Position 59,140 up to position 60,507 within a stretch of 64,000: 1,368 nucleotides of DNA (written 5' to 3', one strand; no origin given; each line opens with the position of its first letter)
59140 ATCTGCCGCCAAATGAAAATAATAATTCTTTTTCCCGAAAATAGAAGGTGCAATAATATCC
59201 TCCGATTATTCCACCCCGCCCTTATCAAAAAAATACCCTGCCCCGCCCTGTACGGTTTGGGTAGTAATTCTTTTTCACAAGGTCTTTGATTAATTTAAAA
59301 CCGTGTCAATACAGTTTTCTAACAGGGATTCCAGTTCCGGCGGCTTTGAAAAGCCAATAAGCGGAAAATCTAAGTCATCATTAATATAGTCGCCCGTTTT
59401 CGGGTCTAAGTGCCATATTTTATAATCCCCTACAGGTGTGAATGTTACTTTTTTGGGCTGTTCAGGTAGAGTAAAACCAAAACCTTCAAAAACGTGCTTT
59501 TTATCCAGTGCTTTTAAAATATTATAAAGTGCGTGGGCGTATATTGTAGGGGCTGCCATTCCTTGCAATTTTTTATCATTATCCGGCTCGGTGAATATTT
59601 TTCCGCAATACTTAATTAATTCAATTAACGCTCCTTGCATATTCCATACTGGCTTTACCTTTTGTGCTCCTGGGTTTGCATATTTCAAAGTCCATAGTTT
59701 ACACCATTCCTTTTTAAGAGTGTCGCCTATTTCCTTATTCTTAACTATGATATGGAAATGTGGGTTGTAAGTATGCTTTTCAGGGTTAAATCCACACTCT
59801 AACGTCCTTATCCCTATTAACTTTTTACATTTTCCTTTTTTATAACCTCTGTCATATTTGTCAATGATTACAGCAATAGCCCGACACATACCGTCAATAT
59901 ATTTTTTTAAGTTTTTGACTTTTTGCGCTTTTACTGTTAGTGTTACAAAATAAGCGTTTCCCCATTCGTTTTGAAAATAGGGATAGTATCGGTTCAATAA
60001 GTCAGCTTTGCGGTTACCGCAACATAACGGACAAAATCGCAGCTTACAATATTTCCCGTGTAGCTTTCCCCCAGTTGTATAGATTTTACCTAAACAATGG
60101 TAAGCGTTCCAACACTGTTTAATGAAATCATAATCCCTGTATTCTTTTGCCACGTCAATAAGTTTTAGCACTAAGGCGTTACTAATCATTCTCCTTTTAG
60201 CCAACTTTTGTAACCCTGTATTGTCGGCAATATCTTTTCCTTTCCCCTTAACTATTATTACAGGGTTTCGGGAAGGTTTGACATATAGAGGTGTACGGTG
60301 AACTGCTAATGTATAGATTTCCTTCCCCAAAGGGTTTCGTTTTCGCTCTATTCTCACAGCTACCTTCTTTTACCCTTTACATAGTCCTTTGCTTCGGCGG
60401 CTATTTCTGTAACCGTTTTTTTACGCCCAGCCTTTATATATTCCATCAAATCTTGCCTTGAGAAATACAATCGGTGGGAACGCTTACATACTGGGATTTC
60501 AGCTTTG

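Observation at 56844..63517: A roughly 6.7 kb integrative element carrying its own rolling-circle Rep and an R-M system, inserted at the 3' end of secA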

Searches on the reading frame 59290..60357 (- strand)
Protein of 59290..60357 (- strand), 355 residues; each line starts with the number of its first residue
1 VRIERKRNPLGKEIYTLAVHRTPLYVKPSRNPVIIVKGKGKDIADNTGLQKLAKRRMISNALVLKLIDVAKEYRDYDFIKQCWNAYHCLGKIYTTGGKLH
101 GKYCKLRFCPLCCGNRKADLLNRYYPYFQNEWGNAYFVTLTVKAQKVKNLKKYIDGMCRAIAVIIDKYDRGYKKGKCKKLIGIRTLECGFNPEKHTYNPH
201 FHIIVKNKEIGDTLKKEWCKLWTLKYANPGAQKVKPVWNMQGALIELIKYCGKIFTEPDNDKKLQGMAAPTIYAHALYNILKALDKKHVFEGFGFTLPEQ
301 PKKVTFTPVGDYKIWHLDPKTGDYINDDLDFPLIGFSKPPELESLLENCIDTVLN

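Call 7: search_protein_families(library=pfam, proteins=[window:59290-60357:-], max_evalue=0.01)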
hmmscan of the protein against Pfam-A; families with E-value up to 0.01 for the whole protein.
window:59290-60357:- (355 aa): 1 family
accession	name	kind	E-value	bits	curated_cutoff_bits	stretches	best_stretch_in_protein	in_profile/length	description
PF01446.23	Rep_1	-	8.2e-12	45.5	33.2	1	101-256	7-179/253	Replication protein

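Call 8: search_protein_families(library=ncbifam, proteins=[window:59290-60357:-], max_evalue=0.01)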
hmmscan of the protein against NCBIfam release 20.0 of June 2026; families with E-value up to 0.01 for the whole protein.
window:59290-60357:- (355 aa): 0 families

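Call 10: find_encoding_contigs(protein=window:59290-60357:-, flank=10000, max_places=10)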
Protein window:59290-60357:- (355 aa): 3 contigs read that carry it; 2 places shown.
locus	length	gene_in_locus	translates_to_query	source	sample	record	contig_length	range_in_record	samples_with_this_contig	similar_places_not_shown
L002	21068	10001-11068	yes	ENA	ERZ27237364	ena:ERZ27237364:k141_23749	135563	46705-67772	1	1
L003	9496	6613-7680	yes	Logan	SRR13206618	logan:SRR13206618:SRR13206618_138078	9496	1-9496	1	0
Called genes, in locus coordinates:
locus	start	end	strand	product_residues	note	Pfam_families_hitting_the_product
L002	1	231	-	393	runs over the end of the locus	PF13167:GTP-bdg_N, PF16360:GTP-bdg_M, PF01926:MMR_HSR1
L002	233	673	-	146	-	-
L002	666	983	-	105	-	-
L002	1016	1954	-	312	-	PF04613:LpxD, PF00132:Hexapep, PF25084:LbH_EIF2B (weak), PF25087:GMPPB_C (weak), PF00132:Hexapep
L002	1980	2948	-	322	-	PF18174:HU-CCDC81_bac_1, PF18175:HU-CCDC81_bac_2, PF05036:SPOR (weak)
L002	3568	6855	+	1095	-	PF07517:SecA_DEAD, PF01043:SecA_PP_bind, PF21090:P-loop_SecA, PF07516:SecA_SW, PF02810:SEC-C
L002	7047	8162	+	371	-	PF13102:Phage_int_SAM_5, PF00589:Phage_integrase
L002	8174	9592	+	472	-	-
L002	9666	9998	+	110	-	PF12728:HTH_17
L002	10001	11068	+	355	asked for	PF01446:Rep_1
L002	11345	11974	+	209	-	PF15514:ThaI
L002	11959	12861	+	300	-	PF13847:Methyltransf_31 (faint), PF01555:N6_N4_Mtase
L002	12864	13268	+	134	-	-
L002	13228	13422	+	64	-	-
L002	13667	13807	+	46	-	-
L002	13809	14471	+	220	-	-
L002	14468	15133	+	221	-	PF07661:MORN_2 (faint)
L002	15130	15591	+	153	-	-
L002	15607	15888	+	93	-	-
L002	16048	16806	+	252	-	-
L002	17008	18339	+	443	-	PF13439:Glyco_transf_4, PF13579:Glyco_trans_4_4 (weak)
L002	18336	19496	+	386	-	PF02350:Epimerase_2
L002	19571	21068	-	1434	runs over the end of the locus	PF04997:RNA_pol_Rpb1_1, PF00623:RNA_pol_Rpb1_2, PF04983:RNA_pol_Rpb1_3, PF05000:RNA_pol_Rpb1_4, PF04998:RNA_pol_Rpb1_5, PF01333:Apocytochr_F_C (faint), PF21668:RPOC_hybrid (faint)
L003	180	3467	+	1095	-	PF07517:SecA_DEAD, PF01043:SecA_PP_bind, PF21090:P-loop_SecA, PF07516:SecA_SW, PF02810:SEC-C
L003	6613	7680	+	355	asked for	PF01446:Rep_1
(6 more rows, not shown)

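Call 11: find_homologous_proteins(query=window:59290-60357:-)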
Query window:59290-60357:- (355 aa): 488 proteins with E <= 0.001 among 2379 candidates; the best 120 are listed.
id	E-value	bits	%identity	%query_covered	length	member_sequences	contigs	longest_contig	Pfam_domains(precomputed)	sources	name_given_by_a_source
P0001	2.3e-248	842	100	100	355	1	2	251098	PF01446.24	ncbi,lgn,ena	-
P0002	2.3e-199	680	81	100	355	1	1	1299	PF01446.24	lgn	-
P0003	4.3e-153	528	65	100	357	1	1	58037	PF01446.24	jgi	jgi:hypothetical protein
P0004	4.9e-145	501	62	99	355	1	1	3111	PF01446.24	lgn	-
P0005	3.1e-120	420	52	100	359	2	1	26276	PF01446.24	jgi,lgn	-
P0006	2.4e-106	374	48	99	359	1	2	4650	PF01446.24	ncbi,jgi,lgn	-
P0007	6.2e-95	337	49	95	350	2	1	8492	PF01446.24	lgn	-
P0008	4.9e-94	334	47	95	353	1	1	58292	PF01446.24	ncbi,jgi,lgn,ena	-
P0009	8.0e-94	333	48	98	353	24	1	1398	PF01446.24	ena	-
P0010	1.2e-93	332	49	95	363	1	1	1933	PF01446.24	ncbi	-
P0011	3.3e-91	324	44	97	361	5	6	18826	PF01446.24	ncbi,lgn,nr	ncbi:MAG: protein rep [Bacteroidales bacterium]|nr:protein rep [Bacteroidales bacterium] MDD3010218.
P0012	5.8e-91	324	46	95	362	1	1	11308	PF01446.24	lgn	-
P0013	1.1e-90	323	49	96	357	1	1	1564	PF01446.24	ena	-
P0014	1.3e-90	322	45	99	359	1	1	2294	PF01446.24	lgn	-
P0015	2.5e-90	321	47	95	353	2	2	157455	PF01446.24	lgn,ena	-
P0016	3.0e-90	321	48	90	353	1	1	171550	PF01446.24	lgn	-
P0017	3.2e-90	321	45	97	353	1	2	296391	PF01446.24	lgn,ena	-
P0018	3.9e-90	321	46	97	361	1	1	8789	PF01446.24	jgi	jgi:tRNA U38,U39,U40 pseudouridine synthase TruA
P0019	5.8e-90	320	48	95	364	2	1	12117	PF01446.24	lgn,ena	-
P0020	6.6e-90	320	46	95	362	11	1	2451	PF01446.24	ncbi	-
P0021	1.1e-89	319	44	97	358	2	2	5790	PF01446.24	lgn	-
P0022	1.2e-89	319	46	96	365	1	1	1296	PF01446.24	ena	-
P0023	2.1e-89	318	43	97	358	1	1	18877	PF01446.24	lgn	-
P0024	2.3e-89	318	48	95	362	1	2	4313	PF01446.24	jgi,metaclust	metaclust:\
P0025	4.3e-89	317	46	90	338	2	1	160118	PF01446.24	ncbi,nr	ncbi:protein rep [Flavobacterium sp. LaA7.5]|nr:protein rep [Flavobacterium salilacus subsp. altitud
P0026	7.0e-89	317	46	97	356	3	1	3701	PF01446.24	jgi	-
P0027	1.2e-88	316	46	98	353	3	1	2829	PF01446.24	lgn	-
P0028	1.3e-88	316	45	95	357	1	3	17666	PF01446.24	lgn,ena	-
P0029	2.2e-88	315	46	95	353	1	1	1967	PF01446.24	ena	-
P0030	2.7e-88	315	45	97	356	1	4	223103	PF01446.24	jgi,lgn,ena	-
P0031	4.4e-88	314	46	96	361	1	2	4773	PF01446.24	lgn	-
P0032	1.1e-87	313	43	97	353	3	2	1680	PF01446.24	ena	-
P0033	1.9e-87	312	47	90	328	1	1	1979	PF01446.24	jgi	jgi:plasmid rolling circle replication initiator protein Rep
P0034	2.5e-87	312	46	92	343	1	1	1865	PF01446.24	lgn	-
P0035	2.9e-87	311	45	96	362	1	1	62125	PF01446.24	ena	-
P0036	3.0e-87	311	44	95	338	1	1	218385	PF01446.24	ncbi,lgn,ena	-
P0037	3.9e-87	311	47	88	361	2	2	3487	PF01446.24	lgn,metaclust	metaclust:\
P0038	4.4e-87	311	46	98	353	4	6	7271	PF01446.24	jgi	-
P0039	5.5e-87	310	46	97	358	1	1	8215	PF01446.24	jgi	jgi:hypothetical protein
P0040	6.4e-87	310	43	96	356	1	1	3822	PF01446.24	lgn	-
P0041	1.5e-86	309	45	96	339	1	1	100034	PF01446.24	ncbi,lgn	-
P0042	1.7e-86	309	43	100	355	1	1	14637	PF01446.24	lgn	-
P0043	1.8e-86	309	46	96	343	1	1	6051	PF01446.24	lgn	-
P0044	2.3e-86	308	46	97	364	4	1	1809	PF01446.24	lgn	-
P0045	2.6e-86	308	46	95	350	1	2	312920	PF01446.24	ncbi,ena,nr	ncbi:MAG: hypothetical protein COA58_08435 [Bacteroidetes bacterium]|nr:MAG: hypothetical protein CO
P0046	5.2e-86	307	44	95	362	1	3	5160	PF01446.24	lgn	-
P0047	5.5e-86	307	43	96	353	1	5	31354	PF01446.24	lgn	-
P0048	7.5e-86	307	44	92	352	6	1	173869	PF01446.24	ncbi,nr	ncbi:hypothetical protein BFP77_08150 [Maribacter sp. 4U21]|nr:hypothetical protein BFP77_08150 [Mar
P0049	8.7e-86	306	45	97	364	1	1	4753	PF01446.24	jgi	-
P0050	1.0e-85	306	44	91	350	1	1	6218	PF01446.24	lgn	-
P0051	1.6e-85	306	44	97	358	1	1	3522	PF01446.24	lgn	-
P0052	2.3e-85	305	46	91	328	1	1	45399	PF01446.24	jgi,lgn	-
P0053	2.5e-85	305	46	90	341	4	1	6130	PF01446.24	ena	-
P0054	2.6e-85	305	44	87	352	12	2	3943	PF01446.24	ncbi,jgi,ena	jgi:plasmid rolling circle replication initiator protein Rep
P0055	3.8e-85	304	45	98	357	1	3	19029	PF01446.24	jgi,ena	-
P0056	5.8e-85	304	44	93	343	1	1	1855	PF01446.24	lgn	-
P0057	8.4e-85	303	45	97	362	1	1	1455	PF01446.24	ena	-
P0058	9.2e-85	303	44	99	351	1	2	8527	PF01446.24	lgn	-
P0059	9.2e-85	303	46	90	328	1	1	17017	PF01446.24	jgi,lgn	jgi:plasmid rolling circle replication initiator protein Rep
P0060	9.8e-85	303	42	97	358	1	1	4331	PF01446.24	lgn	-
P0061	1.1e-84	303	43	98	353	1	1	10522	PF01446.24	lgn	-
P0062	1.3e-84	303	43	96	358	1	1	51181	PF01446.24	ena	-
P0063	1.7e-84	302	44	96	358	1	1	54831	PF23343.3,PF01446.24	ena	-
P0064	1.8e-84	302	45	99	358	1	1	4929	PF01446.24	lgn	-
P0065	2.0e-84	302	47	95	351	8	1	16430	PF01446.24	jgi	jgi:hypothetical protein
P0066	2.4e-84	302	45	96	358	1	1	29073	PF01446.24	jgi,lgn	-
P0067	2.4e-84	302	46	96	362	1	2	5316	PF01446.24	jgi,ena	-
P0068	3.0e-84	301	44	97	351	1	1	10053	PF01446.24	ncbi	-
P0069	4.1e-84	301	43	90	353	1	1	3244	PF01446.24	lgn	-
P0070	4.1e-84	301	45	91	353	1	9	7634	PF01446.24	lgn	-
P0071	5.2e-84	301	42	91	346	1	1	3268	PF01446.24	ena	-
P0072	7.6e-84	300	42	98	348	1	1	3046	PF01446.24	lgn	-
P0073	9.0e-84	300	43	97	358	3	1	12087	PF01446.24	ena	-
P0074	9.9e-84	300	43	97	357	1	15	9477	PF01446.24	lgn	-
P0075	1.0e-83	300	46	96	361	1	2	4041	PF01446.24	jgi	-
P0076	1.1e-83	300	44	97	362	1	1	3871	PF01446.24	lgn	-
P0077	1.2e-83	299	43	96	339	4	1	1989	PF01446.24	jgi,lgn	-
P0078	1.3e-83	299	44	95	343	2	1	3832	PF01446.24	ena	-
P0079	1.4e-83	299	43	97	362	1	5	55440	PF01446.24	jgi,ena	-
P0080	1.5e-83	299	43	96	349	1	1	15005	PF01446.24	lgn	-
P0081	2.1e-83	299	46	85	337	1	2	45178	PF01446.24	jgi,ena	-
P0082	2.2e-83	299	44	96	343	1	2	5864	PF01446.24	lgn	-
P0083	2.2e-83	299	44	95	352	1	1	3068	PF01446.24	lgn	-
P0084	2.6e-83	298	44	96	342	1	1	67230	PF01446.24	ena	-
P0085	2.9e-83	298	46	90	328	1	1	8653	PF01446.24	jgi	jgi:hypothetical protein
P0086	4.4e-83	298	44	96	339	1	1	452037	PF01446.24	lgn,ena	-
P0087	4.5e-83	298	44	96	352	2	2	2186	PF01446.24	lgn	-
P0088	5.1e-83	297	43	98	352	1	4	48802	PF01446.24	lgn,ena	-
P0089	5.4e-83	297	46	96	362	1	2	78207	PF01446.24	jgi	jgi:Replication protein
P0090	6.2e-83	297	44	98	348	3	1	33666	PF01446.24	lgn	-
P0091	6.7e-83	297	44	98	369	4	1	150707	PF01446.24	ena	-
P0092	7.4e-83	297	46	90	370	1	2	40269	PF01446.24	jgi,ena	-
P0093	8.3e-83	297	43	96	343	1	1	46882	PF01446.24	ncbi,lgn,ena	-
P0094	9.3e-83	296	45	96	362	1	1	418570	PF01446.24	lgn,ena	-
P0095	1.0e-82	296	48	83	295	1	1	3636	PF01446.24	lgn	-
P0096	1.4e-82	296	44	90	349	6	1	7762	PF01446.24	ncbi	-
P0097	1.9e-82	295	45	95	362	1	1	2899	PF01446.24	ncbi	-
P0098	2.0e-82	295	45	91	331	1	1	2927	PF01446.24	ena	-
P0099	2.0e-82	295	46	90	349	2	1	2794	PF01446.24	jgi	-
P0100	4.3e-82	294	45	88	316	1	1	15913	PF01446.24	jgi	jgi:hypothetical protein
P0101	4.4e-82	294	44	95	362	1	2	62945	PF01446.24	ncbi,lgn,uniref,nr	ncbi:protein rep [Draconibacterium sediminis]|uniref:Uncharacterized protein n=1 Tax=Draconibacteriu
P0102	4.4e-82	294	42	96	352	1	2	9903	PF01446.24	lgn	-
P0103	4.5e-82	294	43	90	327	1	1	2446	PF01446.24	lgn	-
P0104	5.0e-82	294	46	90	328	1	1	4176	PF01446.24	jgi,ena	jgi:plasmid rolling circle replication initiator protein Rep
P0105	5.0e-82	294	43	97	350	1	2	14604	PF01446.24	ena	-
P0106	6.7e-82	294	43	96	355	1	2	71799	PF01446.24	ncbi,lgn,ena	-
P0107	8.4e-82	293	43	90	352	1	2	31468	PF01446.24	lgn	-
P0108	1.1e-81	293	44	91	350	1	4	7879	PF01446.24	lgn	-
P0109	1.4e-81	293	45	93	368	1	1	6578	PF01446.24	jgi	jgi:hypothetical protein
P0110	1.8e-81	292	44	91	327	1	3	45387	PF01446.24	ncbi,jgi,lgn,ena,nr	ncbi:MAG TPA: hypothetical protein VK705_01405 [Ferruginibacter sp.]|jgi:hypothetical protein|nr:hyp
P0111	2.2e-81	292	42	96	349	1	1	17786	PF01446.24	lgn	-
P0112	2.2e-81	292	44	95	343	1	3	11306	PF01446.24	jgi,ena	-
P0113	4.5e-81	291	43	91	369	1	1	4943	PF01446.24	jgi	jgi:hypothetical protein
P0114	5.3e-81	291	43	96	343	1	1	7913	PF01446.24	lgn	-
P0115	5.9e-81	291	41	100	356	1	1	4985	PF01446.24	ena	-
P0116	7.0e-81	290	42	97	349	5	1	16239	PF01446.24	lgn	-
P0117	8.4e-81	290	41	100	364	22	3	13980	PF01446.24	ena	-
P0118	8.5e-81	290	40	98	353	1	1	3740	PF01446.24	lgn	-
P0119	9.1e-81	290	42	97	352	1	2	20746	PF01446.24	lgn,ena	-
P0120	9.9e-81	290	46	90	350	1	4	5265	PF01446.24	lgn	-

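Call 13: find_related_loci(query=A1, collection=genome_contigs, flank=10000)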
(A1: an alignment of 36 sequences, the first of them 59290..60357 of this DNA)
Query A1 (355 aa) in genome_contigs; peptide patterns used: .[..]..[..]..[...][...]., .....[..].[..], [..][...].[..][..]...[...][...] (x = any residue, [..] = any of these).
375 stretches matched a pattern; 200 encode a relative of the query (tblastn E <= 1e-3); the best 80 are kept; 79 distinct loci.
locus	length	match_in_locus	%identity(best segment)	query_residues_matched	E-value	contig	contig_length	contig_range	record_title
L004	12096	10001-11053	45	5-354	3e-92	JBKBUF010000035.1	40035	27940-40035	MAG: Cytophagaceae bacterium isolate 21I_069.bin.21 NODE_785_length_40035_cov_7.579772, whole genome shotgun sequence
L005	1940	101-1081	47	33-351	9e-97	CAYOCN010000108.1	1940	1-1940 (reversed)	MAG TPA_asm: uncultured Candidatus Saccharibacteria bacterium isolate SRP272421_co3_296 genome assembly, contig: NODE_25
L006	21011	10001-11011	46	16-355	2e-91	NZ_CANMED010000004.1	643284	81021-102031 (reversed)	Uncultured Aquimarina sp. isolate 3-1138-G.fasta NODE_4, whole genome shotgun sequence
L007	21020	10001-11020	46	16-354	1e-90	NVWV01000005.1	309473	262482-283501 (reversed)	MAG: Bacteroidetes bacterium isolate NORP28 Contig_source1382A_37, whole genome shotgun sequence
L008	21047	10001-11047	45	3-353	7e-89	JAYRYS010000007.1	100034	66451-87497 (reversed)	MAG: Flavobacterium sp. isolate EBPR_s431bin.9 NODE_185_length_100034_cov_3.253326, whole genome shotgun sequence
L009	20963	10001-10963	46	34-351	7e-89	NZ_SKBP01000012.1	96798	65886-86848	Flavobacterium salilacus subsp. salilacus strain SaA2.12 NODE_12_length_96798_cov_189.238211, whole genome shotgun seque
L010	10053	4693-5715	44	9-354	3e-88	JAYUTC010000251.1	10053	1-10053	MAG: Ferruginibacter sp. isolate GL119_DN_metabinner_10 GL119_DN_metabinner_10_250, whole genome shotgun sequence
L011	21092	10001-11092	41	1-355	2e-87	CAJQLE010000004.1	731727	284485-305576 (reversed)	MAG: uncultured Flavobacteriales bacterium isolate 0.2_20180517_Bin_MAXBIN_167_sub_1 genome assembly, contig: c_00000000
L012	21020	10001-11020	44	12-354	5e-87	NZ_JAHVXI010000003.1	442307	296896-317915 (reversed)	Psychroserpens luteolus strain XSD401 NODE_3_length_442307_cov_127.077308, whole genome shotgun sequence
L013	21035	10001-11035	44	7-354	3e-87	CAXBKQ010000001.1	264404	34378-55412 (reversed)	MAG TPA_asm: uncultured Cryomorphaceae bacterium isolate ERR2762123_concoct_150 genome assembly, contig: ERZ3421833.14,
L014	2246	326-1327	47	16-354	2e-90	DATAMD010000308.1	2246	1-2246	MAG TPA_asm: Chitinophagaceae bacterium isolate SMAG_U6981 k141_212363, whole genome shotgun sequence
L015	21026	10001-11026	44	11-355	7e-87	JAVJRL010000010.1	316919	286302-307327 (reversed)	MAG: Allomuricauda sp. isolate D1-CHI-23 k141_10533, whole genome shotgun sequence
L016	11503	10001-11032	44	14-351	6e-87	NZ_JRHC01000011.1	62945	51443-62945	Draconibacterium sediminis strain JN14CK-3 contig11, whole genome shotgun sequence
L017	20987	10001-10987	43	16-347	9e-87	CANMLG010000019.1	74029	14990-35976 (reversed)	uncultured Aquimarina sp. isolate 640.fasta genome assembly, contig: NODE_35, whole genome shotgun sequence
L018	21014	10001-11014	43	10-351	1e-86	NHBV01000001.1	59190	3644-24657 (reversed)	MAG: Crocinitomicaceae bacterium TMED16 MHASMcontig_46665, whole genome shotgun sequence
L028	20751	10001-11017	42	16-354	3e-84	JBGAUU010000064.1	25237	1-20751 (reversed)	MAG: Cyclobacteriaceae bacterium isolate MAG_MBR_H10.3 MBRH10-3_opera_contig_6790, whole genome shotgun sequence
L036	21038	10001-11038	43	11-354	2e-83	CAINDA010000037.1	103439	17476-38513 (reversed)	MAG: uncultured Bacteroidetes bacterium isolate Kiruna_bin-09443 genome assembly, contig: bin-09443:37/72, whole genome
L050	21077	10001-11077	39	2-354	1e-80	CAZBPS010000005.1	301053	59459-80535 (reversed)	MAG TPA_asm: uncultured Flavipsychrobacter sp. isolate SRP285395_co1_537 genome assembly, contig: NODE_16_length_301053_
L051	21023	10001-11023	41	11-354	4e-80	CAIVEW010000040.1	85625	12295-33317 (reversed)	MAG: uncultured Bacteroidetes bacterium isolate AM2_bin-0368 genome assembly, contig: bin-0368:040/113, whole genome sho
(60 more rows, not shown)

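Call 36: find_related_loci(query=A1, collection=viral_contigs, flank=10000)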
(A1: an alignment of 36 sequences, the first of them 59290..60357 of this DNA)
Query A1 (355 aa) in viral_contigs; peptide patterns used: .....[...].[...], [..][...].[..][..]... (x = any residue, [..] = any of these).
98 stretches matched a pattern; 3 encode a relative of the query (tblastn E <= 1e-3); 3 distinct loci.
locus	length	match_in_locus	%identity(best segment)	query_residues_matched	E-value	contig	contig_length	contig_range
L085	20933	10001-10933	46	33-335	1e-88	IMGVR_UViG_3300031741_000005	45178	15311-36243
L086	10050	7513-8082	28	101-253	9e-7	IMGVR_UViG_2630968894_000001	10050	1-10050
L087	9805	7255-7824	28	101-253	3e-5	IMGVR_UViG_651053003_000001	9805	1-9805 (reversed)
